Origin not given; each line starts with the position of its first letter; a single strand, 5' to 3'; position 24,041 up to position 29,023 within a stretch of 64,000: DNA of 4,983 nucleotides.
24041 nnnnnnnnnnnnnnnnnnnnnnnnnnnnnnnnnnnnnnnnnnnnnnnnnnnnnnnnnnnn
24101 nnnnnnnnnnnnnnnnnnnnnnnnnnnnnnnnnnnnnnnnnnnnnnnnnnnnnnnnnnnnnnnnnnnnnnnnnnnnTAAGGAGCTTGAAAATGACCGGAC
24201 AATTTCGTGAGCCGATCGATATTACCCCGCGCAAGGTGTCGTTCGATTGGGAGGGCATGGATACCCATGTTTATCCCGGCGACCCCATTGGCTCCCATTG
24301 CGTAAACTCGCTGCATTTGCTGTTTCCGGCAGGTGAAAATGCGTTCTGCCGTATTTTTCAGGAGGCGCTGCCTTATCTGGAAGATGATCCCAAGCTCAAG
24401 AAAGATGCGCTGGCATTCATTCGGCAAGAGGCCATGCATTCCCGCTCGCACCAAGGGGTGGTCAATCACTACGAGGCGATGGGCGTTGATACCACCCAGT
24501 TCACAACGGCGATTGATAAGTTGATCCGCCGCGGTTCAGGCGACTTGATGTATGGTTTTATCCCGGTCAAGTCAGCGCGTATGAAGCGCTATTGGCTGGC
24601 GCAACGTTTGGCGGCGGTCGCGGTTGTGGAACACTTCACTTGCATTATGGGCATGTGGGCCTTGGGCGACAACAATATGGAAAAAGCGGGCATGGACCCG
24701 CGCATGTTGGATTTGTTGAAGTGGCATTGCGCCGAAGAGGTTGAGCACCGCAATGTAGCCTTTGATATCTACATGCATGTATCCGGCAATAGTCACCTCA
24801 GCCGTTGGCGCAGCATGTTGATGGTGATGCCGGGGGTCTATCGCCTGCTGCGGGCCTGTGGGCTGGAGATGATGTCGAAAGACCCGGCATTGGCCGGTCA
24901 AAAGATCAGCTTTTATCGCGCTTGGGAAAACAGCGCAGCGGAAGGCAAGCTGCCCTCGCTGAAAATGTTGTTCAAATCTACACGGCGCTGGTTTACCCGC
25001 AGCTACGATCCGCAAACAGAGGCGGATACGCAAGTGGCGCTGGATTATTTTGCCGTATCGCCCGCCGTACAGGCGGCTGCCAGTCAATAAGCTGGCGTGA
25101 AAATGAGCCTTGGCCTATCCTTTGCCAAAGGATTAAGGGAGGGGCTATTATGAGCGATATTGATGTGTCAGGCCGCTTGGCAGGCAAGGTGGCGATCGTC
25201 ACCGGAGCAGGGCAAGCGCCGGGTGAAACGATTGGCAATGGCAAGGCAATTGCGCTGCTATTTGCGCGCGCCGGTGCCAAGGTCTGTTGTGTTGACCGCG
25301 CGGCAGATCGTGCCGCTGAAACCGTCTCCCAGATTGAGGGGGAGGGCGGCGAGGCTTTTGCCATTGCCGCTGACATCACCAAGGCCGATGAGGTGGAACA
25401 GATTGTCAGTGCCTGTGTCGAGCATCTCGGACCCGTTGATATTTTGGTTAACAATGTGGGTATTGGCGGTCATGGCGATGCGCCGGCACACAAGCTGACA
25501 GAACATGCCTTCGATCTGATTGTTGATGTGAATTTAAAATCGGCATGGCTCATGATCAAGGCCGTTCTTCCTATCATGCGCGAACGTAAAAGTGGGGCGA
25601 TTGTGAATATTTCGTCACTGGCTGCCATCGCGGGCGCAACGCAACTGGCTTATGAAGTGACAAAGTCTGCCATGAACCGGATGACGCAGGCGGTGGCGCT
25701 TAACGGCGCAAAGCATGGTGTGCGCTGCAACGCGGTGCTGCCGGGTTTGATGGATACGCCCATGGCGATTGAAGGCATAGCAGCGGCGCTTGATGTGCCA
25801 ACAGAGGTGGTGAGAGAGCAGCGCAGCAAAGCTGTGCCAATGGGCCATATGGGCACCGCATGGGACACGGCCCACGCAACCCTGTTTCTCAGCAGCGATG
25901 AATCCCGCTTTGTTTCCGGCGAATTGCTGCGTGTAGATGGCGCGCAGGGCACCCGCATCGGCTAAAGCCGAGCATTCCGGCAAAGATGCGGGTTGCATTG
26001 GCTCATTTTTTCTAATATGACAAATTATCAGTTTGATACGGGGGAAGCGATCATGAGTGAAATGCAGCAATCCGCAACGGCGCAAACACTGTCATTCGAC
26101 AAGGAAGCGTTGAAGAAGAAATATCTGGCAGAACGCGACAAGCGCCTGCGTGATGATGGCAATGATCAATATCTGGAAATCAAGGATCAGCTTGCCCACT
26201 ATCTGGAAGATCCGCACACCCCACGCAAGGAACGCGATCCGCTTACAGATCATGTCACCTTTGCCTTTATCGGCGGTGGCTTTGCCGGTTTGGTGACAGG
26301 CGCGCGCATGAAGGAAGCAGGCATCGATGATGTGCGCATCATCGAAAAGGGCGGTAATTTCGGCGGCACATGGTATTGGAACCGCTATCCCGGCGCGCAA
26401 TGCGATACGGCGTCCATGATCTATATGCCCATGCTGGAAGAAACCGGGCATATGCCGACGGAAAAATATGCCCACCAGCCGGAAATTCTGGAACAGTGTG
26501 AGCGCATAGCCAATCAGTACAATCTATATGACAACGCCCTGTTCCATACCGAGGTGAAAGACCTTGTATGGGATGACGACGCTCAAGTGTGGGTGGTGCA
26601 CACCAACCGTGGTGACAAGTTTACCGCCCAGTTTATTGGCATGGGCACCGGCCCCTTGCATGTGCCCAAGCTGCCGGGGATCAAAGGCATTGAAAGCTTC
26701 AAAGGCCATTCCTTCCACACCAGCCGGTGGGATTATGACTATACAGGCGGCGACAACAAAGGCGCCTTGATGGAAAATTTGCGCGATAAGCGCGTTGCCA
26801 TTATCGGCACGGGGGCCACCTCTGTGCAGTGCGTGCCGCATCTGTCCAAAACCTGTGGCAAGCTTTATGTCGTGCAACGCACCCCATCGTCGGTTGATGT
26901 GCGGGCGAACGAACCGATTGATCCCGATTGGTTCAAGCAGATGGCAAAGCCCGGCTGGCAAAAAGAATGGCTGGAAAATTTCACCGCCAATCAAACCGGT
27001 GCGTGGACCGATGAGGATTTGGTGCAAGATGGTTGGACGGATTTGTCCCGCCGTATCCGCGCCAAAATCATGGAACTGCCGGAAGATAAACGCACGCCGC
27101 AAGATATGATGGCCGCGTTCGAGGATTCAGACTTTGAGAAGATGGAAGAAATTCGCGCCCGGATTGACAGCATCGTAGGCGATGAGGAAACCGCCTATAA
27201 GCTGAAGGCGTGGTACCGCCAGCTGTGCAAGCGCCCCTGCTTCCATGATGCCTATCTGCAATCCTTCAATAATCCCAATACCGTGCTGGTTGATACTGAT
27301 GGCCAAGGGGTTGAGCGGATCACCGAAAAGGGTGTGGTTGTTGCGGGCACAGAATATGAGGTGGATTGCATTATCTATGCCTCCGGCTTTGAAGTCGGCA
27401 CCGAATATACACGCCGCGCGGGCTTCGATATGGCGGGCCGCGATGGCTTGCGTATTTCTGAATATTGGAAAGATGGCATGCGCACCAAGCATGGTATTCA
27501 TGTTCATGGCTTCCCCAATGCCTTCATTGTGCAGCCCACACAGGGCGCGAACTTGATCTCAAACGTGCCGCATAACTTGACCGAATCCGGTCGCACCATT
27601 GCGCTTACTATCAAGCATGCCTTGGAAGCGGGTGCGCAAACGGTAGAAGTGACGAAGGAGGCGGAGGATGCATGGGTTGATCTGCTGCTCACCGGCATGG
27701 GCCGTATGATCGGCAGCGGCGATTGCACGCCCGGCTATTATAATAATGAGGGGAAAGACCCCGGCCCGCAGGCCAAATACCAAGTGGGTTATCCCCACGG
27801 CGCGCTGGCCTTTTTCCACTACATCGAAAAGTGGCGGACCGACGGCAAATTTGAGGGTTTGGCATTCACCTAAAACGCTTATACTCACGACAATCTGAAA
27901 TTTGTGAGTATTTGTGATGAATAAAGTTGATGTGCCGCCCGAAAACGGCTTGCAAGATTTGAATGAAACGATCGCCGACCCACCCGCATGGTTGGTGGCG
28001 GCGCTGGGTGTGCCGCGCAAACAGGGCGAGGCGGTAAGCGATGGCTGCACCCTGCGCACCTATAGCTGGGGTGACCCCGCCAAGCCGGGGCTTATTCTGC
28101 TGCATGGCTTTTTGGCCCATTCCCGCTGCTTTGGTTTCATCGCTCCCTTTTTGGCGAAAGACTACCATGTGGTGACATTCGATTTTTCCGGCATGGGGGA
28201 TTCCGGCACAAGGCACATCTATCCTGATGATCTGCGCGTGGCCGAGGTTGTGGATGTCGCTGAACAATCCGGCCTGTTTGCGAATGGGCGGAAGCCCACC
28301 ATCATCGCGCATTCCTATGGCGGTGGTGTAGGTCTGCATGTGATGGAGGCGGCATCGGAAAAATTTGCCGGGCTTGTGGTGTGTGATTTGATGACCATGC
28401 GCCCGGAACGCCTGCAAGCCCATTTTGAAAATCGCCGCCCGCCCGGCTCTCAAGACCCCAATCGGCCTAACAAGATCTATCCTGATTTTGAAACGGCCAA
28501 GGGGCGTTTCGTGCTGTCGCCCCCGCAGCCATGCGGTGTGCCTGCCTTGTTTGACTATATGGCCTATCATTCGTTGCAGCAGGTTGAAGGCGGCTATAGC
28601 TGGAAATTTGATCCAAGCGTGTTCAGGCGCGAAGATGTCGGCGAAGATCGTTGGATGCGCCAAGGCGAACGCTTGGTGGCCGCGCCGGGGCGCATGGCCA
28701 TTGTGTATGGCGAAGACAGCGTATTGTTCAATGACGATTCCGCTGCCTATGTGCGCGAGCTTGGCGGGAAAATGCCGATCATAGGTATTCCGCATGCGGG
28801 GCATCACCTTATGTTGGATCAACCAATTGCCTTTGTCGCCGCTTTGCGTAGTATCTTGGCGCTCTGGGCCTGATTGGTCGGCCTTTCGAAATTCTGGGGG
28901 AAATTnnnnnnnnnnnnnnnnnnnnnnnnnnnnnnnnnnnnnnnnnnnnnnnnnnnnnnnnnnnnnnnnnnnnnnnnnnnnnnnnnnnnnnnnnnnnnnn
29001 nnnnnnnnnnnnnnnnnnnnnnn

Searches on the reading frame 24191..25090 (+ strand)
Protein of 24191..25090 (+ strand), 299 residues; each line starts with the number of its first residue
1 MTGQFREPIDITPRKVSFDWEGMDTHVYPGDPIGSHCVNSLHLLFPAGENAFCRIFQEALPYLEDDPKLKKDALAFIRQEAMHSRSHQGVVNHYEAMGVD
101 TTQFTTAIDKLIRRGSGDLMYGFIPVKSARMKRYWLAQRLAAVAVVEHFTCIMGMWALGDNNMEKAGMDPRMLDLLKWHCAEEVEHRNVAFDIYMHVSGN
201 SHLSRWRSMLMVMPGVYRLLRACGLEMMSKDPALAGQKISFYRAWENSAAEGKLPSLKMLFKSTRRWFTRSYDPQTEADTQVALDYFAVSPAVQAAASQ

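Call 35: search_protein_families(library=pfam, proteins=[window:24191-25090:+], max_evalue=0.00001)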
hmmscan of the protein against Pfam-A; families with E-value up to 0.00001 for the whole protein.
window:24191-25090:+ (299 aa): 1 family
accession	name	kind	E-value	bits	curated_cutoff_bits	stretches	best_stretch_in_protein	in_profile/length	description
PF10118.14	Metal_hydrol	-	1.2e-63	215.5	33.2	1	12-277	1-246/247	Predicted metal-dependent hydrolase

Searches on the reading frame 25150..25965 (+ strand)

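Call 35: search_protein_families(library=pfam, proteins=[window:25150-25965:+], max_evalue=0.00001)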
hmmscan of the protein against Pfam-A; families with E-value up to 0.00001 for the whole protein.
window:25150-25965:+ (271 aa): 3 families
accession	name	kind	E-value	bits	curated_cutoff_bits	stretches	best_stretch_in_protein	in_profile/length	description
PF13561.12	adh_short_C2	-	1.1e-54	185.9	27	1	31-264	9-233/236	Enoyl-(Acyl carrier protein) reductase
PF00106.31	adh_short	-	2.9e-50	170.9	26.6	1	13-207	1-188/195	short chain dehydrogenase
PF08659.16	KR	-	4.3e-08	33.7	22.6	1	31-186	13-167/180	KR domain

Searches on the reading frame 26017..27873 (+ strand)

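Call 38: search_protein_families(library=pfam, proteins=[window:26017-27873:+], max_evalue=0.00001)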
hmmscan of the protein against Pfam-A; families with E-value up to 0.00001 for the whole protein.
window:26017-27873:+ (618 aa): 4 families
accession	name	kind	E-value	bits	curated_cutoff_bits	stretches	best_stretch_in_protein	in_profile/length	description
PF13738.12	Pyr_redox_3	-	4.9e-14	52.7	30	1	85-290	3-197/305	Pyridine nucleotide-disulphide oxidoreductase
PF07992.20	Pyr_redox_2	-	2e-10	41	26.1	1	83-291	4-176/291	Pyridine nucleotide-disulphide oxidoreductase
PF13450.12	NAD_binding_8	-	1.4e-08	35.4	21.9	1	85-138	2-54/68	NAD(P)-binding Rossmann-like domain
PF00743.25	FMO-like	-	8.6e-08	31.5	22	1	83-296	5-222/532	Flavin-binding monooxygenase-like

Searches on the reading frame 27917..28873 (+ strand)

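Call 38: search_protein_families(library=pfam, proteins=[window:27917-28873:+], max_evalue=0.00001)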
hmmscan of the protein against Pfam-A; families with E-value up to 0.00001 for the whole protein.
window:27917-28873:+ (318 aa): 3 families
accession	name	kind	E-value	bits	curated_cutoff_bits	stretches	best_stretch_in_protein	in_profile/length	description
PF12697.13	Abhydrolase_6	-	4.8e-23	83.4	26.3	1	59-309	1-216/217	Alpha/beta hydrolase family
PF00561.26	Abhydrolase_1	-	7.4e-15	55.7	25.8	1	59-195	3-135/245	alpha/beta hydrolase fold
PF12146.15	Hydrolase_4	-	5e-10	39.5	27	1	56-156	4-107/239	Serine aminopeptidase, S33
